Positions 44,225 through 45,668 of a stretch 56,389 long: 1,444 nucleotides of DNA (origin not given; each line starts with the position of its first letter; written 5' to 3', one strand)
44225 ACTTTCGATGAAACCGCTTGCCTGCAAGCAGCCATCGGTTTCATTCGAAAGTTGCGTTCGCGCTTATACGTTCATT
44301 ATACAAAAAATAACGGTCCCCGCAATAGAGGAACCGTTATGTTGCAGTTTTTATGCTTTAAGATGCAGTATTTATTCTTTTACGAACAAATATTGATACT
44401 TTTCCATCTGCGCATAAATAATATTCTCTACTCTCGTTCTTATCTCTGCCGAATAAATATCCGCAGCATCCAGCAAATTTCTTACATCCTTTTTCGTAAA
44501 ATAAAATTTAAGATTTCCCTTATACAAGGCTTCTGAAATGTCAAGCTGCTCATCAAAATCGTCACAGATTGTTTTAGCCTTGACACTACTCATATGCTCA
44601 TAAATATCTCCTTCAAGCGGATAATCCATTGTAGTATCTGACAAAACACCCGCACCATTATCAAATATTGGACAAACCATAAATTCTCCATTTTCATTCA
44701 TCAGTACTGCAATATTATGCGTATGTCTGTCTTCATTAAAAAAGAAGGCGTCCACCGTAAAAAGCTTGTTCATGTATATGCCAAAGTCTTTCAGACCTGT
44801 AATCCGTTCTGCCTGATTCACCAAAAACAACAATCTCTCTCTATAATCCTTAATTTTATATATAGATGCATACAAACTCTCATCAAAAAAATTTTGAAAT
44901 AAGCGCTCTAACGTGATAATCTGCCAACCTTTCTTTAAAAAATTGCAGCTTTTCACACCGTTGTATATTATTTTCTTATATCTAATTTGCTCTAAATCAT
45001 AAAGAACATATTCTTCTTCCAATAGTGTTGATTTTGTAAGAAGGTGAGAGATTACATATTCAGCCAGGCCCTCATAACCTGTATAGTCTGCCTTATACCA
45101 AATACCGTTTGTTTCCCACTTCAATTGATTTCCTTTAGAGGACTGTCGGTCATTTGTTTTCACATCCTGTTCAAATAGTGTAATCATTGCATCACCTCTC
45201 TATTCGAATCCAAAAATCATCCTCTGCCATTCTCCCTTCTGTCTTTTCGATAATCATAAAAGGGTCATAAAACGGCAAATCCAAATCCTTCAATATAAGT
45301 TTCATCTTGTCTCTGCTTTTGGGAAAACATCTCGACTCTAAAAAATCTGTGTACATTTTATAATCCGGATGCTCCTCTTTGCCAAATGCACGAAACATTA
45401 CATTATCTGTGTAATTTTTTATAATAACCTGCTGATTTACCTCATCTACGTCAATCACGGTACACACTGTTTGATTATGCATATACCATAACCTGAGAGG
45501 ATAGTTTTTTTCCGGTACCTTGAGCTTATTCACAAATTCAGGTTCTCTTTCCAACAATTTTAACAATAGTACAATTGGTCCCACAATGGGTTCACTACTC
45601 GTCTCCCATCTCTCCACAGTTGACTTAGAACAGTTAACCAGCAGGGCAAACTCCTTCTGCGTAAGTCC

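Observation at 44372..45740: Two-gene HipA-family module: HTH fused to a HipS-like domain plus a 271-aa HipT-like kinase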

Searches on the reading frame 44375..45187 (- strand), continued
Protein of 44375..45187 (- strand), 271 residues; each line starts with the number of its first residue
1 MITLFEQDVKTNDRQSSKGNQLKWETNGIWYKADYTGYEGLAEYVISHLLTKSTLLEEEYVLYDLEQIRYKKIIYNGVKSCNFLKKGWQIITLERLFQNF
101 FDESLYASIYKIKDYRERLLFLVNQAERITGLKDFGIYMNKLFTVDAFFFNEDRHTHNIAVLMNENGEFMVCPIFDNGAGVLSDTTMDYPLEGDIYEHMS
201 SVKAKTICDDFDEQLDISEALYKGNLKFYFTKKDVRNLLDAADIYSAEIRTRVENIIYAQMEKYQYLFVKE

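Call 95: get_annotated_region(hit=H49, flank=2500)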
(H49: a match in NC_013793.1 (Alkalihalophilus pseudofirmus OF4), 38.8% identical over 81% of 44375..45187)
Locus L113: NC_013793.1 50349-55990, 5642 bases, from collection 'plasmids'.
description: Alkalihalophilus pseudofirmus OF4 plasmid pBpOF4-02, complete sequence
organism: Alkalihalophilus pseudofirmus OF4 (NCBI taxid 398511)
taxonomy: Bacteria; Bacillota; Bacilli; Bacillales; Bacillaceae; Alkalihalophilus; Alkalihalophilus pseudofirmus; Alkalihalophilus pseudofirmus OF4
host: -; source: -; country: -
typing (MOB-suite, as given by PLSDB): conjugative; replicon rep_cluster_569; relaxase MOBC; mating-pair formation MPF_F
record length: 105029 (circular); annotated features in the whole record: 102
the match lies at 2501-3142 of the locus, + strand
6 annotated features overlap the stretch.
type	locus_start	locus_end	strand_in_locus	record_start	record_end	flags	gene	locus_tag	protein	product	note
CDS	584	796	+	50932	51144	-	-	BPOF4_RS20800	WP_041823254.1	hypothetical protein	-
CDS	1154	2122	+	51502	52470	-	-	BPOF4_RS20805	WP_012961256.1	hypothetical protein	-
CDS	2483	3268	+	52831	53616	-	-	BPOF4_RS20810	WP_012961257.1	hypothetical protein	-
CDS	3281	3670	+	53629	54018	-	-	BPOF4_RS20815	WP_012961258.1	hypothetical protein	-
CDS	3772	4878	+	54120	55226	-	xerS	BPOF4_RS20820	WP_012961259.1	tyrosine recombinase XerS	GO:0015074 - DNA integration [Evidence IEA]; GO:0006310 - DNA recombination [Evidence IEA]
CDS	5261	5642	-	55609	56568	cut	-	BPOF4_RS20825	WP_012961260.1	helix-turn-helix domain-containing protein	-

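Call 97: search_protein_families(library=pfam, proteins=[L113:3281-3667:+, L113:2483-3265:+, L113:1154-2119:+, L084:3498-4169:+, L086:3594-4268:+, L085:3630-4127:+], max_evalue=0.01)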
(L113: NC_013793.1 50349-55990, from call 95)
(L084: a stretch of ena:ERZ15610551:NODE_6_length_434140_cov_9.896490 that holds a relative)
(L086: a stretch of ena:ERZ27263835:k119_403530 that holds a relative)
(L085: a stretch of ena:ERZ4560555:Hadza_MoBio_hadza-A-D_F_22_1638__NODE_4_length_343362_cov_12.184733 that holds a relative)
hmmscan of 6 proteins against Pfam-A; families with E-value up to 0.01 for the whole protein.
L113:3281-3667:+ (129 aa): 0 families

L113:2483-3265:+ (261 aa): 2 families
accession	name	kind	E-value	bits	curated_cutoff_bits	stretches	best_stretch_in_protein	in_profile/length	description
PF00454.33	PI3_PI4_kinase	-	3e-07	31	27.1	1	135-254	130-232/241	Phosphatidylinositol 3- and 4-kinase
PF07804.18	HipA_C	-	3.4e-07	30.6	30.5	1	100-184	78-165/213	HipA-like C-terminal domain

L113:1154-2119:+ (322 aa): 0 families

L084:3498-4169:+ (224 aa): 0 families

L086:3594-4268:+ (225 aa): 0 families

L085:3630-4127:+ (166 aa): 0 families

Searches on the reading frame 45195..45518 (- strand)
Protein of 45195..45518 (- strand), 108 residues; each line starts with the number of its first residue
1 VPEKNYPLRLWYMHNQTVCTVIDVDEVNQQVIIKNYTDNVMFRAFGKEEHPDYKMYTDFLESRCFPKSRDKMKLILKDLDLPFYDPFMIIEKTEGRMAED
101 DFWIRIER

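Call 44: search_solved_structures(query=A4, max_evalue=10, show_alignments=5)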
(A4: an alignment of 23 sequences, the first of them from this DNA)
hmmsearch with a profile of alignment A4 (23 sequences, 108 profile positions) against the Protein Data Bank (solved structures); distinct sequences matched with E-value up to 10: 7.
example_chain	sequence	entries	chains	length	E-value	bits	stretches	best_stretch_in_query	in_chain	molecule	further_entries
2o1b_A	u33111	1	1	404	0.047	17.2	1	33-84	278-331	Aminotransferase, class I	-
7juq_B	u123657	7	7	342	0.29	14.6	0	56-84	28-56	Kinase suppressor of Ras 2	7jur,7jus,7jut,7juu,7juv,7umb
5kkr_B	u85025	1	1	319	0.3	14.6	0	57-84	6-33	Kinase suppressor of Ras 2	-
2y4i_B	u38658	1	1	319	0.32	14.5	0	57-84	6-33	KINASE SUPPRESSOR OF RAS 2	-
9l5m_A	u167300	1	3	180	0.88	13.1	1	17-57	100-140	Sarcoplasmic Ca-binding protein (SCP)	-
6t9i_B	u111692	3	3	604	1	12.9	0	52-91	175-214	Transcription factor SPT20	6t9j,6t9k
2lbf_B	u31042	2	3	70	1.9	12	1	35-80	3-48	60S acidic ribosomal protein P2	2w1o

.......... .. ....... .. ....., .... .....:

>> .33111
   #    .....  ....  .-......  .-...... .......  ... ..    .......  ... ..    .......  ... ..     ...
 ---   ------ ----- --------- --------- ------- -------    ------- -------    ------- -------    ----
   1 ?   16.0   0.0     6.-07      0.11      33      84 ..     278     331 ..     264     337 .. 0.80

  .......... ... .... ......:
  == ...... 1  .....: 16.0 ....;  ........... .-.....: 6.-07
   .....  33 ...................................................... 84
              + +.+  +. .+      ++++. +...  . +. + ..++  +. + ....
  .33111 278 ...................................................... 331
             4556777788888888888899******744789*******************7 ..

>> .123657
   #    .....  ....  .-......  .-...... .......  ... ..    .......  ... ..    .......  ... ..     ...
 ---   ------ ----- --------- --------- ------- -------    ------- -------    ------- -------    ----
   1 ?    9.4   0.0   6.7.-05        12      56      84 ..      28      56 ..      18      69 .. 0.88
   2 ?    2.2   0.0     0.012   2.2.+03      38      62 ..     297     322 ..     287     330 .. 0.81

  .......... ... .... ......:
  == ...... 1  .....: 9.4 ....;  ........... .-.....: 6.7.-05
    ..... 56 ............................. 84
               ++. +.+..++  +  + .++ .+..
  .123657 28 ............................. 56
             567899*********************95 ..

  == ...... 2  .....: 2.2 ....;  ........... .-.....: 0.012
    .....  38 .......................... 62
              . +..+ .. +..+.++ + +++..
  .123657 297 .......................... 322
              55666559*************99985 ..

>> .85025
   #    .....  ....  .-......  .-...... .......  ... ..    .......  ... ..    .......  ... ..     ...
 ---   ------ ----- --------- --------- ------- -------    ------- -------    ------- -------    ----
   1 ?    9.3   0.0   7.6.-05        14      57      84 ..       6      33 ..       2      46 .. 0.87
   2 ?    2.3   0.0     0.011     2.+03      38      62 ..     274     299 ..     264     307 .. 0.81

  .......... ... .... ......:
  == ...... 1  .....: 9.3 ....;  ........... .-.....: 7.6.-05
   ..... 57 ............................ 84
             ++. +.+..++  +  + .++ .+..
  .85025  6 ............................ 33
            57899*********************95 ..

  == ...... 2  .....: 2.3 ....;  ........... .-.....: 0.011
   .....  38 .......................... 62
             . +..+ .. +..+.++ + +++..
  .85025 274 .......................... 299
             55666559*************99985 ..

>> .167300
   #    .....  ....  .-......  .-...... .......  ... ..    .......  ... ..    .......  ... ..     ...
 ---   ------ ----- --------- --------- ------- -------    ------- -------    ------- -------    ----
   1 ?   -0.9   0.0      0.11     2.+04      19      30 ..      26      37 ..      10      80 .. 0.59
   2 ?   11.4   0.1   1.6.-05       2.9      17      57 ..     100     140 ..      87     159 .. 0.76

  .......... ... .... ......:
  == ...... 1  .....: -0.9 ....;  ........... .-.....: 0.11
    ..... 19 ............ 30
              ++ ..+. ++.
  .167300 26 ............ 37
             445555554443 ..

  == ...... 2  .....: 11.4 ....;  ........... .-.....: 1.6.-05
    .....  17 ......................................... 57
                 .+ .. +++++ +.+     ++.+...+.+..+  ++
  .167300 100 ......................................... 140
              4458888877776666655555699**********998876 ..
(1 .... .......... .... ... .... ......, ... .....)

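Call 45: search_protein_families(library=pfam, alignment_id=A4, max_evalue=10)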
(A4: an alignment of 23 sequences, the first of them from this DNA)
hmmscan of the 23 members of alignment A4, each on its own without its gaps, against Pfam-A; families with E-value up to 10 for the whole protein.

A. member 1, seq(108 aa): 0 families

B. families by the number of members that match (of 23 scanned): 7 families
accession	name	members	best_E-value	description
PF22990.1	ABHD16_N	7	0.00039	Phosphatidylserine Lipase ABHD16 N-terminal domain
PF12563.13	Hemolysin_N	3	0.051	Hemolytic toxin N terminal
PF18294.6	Pept_S41_N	2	0.013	Peptidase S41 N-terminal domain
PF17030.11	Beta_lactamase3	2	0.078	Putative beta-lactamase-like family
PF23042.1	KOW1_SPT5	1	0.1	Transcription elongation factor SPT5, KOW1 domain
PF06206.17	CpeT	1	0.15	CpeT/CpcT family (DUF1001)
PF17743.7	DUF5580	1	0.16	Family of unknown function (DUF5580) N-terminal domain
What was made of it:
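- On HipS / HipA N-subdomain-1 (Pfam Couple_hipA PF13657): No Pfam hit in 23 members at E <= 10 (call 45).
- No Couple_hipA hit in 23 family members (call 45).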

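Call 66: search_solved_structures(query=A5, max_evalue=10, show_alignments=3)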
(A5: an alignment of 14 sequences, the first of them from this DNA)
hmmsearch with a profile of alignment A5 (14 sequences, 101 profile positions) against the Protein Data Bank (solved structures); distinct sequences matched with E-value up to 10: 8.
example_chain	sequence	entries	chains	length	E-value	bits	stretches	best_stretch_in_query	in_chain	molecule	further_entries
7s3v_A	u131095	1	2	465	0.098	15.7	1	18-89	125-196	Kynureninase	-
6f3t_F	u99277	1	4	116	0.14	15.2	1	56-82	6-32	Transcription initiation factor TFIID subunit 9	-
3e9k_A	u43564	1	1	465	0.19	14.8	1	19-89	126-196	Kynureninase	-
2hzp_A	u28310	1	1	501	0.22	14.6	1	19-89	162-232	Kynureninase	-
30ff_DI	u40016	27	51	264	0.48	13.5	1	56-82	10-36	Transcription initiation factor TFIID subunit 9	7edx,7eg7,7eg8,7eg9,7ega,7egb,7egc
6mzc_M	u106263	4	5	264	0.48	13.5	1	56-82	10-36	Transcription initiation factor TFIID subunit 9 | Transcription initiation factor TFIID subunit 9, TAF9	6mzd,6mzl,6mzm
2lbf_B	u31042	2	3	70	0.66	13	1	29-74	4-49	60S acidic ribosomal protein P2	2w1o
2o1b_A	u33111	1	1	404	1.2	12.2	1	25-76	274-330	Aminotransferase, class I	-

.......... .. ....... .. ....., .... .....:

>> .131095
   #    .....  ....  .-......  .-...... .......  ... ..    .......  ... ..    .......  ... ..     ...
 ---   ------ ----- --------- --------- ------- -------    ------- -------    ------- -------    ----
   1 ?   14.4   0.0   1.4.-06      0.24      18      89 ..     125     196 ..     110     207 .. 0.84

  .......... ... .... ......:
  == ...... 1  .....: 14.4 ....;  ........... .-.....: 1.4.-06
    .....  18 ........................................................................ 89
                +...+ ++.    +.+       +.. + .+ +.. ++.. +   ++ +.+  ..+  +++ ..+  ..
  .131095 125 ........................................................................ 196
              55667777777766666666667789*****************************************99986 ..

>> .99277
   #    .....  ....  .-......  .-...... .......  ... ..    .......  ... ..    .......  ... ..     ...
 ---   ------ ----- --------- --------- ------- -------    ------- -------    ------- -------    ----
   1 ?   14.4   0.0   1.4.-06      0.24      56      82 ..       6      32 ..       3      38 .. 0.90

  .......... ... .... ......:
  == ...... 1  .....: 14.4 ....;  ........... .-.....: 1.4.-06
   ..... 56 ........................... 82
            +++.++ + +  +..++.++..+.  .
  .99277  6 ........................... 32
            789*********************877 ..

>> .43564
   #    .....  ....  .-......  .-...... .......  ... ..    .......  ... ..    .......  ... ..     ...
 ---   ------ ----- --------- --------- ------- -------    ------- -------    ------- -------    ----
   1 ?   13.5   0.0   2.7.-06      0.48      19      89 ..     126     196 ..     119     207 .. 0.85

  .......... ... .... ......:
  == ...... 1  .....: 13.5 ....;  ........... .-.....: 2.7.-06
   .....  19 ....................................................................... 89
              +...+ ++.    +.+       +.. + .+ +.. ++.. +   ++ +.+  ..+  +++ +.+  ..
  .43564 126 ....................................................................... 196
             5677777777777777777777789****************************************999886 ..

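Call 84: search_protein_families(library=padloc, alignment_id=A5, max_evalue=1)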
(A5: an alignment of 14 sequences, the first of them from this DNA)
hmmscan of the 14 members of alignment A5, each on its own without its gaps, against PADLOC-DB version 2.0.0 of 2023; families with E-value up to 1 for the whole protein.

A. member 1, seq(101 aa): 1 family
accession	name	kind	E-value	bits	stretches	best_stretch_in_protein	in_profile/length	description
PDLC04349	PDC-M03B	-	0.002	15.8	1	26-95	47-114/232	-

B. families by the number of members that match (of 14 scanned): 5 families
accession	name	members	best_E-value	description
PDLC04347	PDC-M03B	3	0.0077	-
PDLC04349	PDC-M03B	1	0.002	-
PDLC03049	REase_I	1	0.0036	Type I restriction enzyme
PDLC04352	PDC-M03B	1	0.0059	-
PDLC04348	PDC-M03B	1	0.03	-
